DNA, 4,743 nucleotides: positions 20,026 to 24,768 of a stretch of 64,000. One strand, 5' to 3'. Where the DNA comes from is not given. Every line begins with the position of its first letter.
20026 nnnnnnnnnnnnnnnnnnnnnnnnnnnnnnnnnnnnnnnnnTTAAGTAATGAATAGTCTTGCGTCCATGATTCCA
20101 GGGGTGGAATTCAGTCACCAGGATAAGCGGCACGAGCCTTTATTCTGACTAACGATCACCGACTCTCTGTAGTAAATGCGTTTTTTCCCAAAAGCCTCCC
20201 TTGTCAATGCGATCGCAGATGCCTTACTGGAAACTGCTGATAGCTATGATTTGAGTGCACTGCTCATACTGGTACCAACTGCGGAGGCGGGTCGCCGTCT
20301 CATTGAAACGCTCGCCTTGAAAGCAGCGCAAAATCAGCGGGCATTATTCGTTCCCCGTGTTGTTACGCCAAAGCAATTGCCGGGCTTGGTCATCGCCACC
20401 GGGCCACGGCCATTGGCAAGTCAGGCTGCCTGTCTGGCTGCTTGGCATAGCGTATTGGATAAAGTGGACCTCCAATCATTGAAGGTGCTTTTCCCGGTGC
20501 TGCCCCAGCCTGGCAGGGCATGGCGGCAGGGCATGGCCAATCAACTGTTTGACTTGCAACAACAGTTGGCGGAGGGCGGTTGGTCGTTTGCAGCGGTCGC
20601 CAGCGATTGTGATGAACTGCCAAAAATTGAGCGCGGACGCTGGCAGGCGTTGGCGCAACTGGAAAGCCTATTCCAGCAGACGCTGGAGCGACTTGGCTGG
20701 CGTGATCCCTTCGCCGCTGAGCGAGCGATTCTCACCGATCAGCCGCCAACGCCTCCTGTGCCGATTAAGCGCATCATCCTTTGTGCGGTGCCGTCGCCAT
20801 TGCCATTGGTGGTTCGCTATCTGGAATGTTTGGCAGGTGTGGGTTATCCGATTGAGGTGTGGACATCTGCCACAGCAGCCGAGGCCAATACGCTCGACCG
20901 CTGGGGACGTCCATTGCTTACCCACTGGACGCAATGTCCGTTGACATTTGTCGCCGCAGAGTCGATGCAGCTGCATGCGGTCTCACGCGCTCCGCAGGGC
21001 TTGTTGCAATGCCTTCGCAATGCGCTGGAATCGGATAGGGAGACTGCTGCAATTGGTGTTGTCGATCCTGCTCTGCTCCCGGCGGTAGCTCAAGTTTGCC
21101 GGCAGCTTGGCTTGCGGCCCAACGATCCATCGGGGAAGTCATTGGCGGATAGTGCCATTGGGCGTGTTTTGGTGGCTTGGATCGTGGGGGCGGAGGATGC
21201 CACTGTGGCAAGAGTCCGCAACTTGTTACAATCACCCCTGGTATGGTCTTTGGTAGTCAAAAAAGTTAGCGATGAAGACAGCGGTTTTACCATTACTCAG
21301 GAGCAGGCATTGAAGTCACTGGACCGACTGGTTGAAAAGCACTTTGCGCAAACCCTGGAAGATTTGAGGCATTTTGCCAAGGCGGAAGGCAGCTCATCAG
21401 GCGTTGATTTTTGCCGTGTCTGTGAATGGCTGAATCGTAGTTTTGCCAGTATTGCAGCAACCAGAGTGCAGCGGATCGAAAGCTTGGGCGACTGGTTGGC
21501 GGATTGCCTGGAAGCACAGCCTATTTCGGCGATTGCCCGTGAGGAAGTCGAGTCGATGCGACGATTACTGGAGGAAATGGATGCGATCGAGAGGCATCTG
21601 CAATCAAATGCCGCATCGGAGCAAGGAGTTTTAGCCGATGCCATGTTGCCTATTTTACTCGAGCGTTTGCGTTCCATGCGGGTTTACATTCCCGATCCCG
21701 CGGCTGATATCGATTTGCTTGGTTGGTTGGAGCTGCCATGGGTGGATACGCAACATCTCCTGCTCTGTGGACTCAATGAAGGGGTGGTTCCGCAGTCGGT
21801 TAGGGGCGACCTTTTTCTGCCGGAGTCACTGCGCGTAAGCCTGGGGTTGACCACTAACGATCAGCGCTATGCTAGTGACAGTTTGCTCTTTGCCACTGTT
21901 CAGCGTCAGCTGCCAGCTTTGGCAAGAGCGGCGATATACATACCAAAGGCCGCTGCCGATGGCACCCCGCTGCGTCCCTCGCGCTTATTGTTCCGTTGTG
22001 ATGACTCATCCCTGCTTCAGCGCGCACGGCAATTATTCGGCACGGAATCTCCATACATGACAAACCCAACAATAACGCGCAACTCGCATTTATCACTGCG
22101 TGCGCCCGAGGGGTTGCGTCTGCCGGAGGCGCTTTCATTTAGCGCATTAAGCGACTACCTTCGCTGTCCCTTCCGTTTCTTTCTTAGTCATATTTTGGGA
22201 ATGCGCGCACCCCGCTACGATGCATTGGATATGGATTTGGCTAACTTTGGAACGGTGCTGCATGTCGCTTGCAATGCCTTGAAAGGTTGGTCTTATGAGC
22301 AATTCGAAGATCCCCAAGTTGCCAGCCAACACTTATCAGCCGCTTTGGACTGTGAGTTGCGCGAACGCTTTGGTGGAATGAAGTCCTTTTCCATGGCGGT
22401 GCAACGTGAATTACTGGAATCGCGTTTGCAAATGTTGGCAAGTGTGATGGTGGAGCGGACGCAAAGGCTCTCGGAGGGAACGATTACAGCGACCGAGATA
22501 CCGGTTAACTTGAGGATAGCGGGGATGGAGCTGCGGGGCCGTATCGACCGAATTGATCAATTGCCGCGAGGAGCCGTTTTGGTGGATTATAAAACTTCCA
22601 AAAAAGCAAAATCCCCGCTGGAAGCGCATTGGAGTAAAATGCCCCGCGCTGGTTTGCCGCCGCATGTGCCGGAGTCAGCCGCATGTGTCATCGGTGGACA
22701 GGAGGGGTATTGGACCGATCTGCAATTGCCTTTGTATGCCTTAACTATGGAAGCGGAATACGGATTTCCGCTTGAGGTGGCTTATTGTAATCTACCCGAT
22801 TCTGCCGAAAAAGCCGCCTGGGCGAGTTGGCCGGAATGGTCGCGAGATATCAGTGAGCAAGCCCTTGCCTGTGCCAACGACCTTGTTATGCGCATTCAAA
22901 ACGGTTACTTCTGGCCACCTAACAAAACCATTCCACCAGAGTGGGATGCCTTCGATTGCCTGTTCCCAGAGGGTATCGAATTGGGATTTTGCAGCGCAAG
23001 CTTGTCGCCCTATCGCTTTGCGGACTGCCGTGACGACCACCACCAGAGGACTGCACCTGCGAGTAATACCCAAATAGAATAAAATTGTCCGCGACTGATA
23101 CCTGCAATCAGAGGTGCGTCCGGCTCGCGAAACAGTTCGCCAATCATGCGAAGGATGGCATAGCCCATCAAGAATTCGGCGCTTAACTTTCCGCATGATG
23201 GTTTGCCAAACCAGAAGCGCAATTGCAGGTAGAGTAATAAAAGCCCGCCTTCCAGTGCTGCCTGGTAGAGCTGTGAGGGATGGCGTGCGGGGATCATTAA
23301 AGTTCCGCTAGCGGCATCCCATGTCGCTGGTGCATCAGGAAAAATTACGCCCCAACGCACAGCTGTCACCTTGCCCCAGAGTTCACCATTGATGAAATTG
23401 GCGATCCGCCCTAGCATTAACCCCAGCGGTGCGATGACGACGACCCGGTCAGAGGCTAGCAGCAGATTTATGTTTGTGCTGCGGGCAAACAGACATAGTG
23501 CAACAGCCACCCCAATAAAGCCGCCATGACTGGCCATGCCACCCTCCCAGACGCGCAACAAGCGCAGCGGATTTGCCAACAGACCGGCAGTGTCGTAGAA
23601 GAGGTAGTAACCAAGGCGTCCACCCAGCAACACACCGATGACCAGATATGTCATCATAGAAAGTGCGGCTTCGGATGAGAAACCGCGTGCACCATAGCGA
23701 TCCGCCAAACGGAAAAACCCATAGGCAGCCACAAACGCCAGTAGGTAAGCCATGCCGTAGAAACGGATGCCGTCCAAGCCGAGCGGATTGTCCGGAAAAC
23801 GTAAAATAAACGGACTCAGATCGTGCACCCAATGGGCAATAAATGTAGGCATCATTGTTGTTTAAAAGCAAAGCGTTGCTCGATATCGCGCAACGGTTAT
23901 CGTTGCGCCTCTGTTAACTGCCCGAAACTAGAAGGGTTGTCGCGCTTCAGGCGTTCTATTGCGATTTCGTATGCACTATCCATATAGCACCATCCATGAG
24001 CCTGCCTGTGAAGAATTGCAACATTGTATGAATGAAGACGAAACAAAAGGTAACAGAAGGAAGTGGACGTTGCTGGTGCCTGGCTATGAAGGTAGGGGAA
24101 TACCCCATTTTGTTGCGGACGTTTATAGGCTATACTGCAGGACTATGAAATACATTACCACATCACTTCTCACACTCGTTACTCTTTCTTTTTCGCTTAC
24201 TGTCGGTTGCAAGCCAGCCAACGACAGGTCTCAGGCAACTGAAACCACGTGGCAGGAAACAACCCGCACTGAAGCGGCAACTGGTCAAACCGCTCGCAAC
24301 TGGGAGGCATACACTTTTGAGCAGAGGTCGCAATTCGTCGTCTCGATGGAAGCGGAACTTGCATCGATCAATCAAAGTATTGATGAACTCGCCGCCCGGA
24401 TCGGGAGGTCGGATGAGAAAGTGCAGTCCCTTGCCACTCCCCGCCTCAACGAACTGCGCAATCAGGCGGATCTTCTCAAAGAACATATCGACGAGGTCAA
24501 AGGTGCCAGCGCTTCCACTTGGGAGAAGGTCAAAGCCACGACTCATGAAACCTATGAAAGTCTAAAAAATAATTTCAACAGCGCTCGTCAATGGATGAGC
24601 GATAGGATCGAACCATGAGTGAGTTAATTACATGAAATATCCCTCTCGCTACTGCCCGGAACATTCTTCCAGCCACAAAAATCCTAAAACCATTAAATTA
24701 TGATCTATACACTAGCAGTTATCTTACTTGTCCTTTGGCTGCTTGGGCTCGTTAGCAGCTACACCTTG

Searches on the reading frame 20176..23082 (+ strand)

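Call 25: search_protein_families(library=pfam, proteins=[window:20176-23082:+], max_evalue=0.0001)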
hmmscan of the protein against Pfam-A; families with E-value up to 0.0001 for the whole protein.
window:20176-23082:+ (968 aa): 1 family
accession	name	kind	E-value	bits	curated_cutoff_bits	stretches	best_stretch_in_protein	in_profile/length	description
PF12705.13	PDDEXK_1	-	2e-25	90.6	22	1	653-915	2-231/247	PD-(D/E)XK nuclease superfamily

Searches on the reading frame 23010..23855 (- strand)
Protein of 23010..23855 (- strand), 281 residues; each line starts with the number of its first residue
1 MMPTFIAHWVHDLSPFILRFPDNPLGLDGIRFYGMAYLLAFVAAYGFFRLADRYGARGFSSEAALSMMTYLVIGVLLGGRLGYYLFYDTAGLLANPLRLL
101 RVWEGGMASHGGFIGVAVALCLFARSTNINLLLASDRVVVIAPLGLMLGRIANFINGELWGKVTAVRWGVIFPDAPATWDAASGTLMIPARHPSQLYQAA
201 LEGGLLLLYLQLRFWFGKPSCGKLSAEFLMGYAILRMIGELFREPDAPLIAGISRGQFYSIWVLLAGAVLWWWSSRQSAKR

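Call 25: search_protein_families(library=pfam, proteins=[window:23010-23855:-], max_evalue=0.0001)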
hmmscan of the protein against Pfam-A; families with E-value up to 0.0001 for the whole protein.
window:23010-23855:- (281 aa): 1 family
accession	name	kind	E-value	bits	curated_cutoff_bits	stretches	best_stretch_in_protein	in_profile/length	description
PF01790.23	LGT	-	3.8e-56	190.6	24.9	1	30-273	11-240/240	Prolipoprotein diacylglyceryl transferase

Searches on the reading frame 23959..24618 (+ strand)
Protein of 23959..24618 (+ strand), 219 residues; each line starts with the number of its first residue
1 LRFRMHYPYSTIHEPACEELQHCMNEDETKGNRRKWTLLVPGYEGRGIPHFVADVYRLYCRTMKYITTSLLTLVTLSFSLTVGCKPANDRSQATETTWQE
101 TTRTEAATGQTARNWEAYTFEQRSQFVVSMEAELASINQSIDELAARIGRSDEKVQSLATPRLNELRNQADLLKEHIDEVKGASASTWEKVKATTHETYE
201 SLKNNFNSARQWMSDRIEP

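Call 25: search_protein_families(library=pfam, proteins=[window:23959-24618:+], max_evalue=0.0001)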
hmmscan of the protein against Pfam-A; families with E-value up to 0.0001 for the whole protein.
window:23959-24618:+ (219 aa): 0 families

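Call 76: search_protein_families(library=pfam, proteins=[window:23959-24618:+], max_evalue=0.01)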
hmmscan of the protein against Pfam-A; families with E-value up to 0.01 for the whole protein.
window:23959-24618:+ (219 aa): 2 families
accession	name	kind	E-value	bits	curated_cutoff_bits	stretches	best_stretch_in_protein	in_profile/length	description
PF24219.2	DUF7438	-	0.00021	22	25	1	168-211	4-48/57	Family of unknown function (DUF7438)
PF01442.23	Apolipoprotein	-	0.0019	18.3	90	1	102-209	84-188/190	Apolipoprotein A1/A4/E domain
